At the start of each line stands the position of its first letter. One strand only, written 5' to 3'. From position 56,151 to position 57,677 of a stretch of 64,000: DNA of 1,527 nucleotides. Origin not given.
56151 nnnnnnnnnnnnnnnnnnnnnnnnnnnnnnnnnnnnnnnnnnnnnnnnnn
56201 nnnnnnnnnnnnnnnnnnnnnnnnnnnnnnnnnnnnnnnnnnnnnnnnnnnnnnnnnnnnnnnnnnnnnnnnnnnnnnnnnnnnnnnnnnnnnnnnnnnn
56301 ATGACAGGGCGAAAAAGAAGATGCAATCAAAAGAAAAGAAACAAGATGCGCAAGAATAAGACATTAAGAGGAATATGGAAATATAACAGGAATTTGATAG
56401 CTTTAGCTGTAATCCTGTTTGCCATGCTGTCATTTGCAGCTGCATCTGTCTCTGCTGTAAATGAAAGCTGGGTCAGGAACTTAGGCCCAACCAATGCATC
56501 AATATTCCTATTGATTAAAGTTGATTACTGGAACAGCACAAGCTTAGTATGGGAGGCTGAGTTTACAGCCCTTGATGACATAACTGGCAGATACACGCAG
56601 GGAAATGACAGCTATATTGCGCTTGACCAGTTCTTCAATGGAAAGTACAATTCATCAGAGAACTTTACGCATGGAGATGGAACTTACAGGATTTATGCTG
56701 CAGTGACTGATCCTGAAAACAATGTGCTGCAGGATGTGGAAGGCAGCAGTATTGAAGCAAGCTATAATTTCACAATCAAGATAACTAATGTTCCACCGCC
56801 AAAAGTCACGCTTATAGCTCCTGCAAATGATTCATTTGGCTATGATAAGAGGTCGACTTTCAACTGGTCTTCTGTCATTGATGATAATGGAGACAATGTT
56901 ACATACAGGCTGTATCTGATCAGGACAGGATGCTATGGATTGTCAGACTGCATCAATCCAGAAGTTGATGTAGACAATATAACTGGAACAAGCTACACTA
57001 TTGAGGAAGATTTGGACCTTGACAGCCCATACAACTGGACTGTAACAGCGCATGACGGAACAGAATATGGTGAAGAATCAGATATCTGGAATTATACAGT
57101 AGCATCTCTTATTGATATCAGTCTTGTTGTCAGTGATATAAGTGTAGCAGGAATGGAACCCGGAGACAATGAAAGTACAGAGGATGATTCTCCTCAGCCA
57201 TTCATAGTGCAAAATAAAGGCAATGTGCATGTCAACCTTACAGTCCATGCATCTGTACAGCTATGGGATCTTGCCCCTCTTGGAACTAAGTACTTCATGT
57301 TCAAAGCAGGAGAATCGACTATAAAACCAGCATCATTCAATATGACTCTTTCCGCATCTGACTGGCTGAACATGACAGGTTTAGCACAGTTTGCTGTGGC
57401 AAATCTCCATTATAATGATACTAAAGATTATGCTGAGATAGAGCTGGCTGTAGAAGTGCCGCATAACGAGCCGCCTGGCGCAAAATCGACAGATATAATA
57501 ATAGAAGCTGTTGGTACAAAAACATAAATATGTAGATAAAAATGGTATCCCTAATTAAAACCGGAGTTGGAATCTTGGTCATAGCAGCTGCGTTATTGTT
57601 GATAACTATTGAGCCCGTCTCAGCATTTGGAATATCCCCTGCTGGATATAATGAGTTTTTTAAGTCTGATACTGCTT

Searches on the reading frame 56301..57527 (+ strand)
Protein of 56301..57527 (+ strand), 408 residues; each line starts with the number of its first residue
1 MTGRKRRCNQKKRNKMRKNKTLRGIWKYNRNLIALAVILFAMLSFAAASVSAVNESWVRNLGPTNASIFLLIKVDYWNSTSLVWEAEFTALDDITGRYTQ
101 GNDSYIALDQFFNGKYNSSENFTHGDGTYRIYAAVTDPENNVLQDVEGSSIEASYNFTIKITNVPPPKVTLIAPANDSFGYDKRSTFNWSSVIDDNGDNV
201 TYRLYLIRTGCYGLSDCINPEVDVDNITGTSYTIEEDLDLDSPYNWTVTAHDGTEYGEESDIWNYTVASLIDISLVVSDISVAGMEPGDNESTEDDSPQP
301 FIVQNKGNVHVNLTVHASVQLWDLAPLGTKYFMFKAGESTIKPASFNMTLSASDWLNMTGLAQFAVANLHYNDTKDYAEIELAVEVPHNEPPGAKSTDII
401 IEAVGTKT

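Call 23: search_protein_families(library=ncbifam, proteins=[window:56301-57527:+], max_evalue=0.1)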
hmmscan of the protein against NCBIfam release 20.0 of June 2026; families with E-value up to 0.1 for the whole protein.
window:56301-57527:+ (408 aa): 0 families

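Call 80: search_protein_families(library=pfam, proteins=[window:56301-57527:+], max_evalue=0.001)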
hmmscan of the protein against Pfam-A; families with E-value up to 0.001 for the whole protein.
window:56301-57527:+ (408 aa): 1 family
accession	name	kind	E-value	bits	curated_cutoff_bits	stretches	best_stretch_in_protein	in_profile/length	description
PF20554.3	DUF6766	-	0.00028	20.7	27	1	9-91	109-191/221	Domain of unknown function (DUF6766)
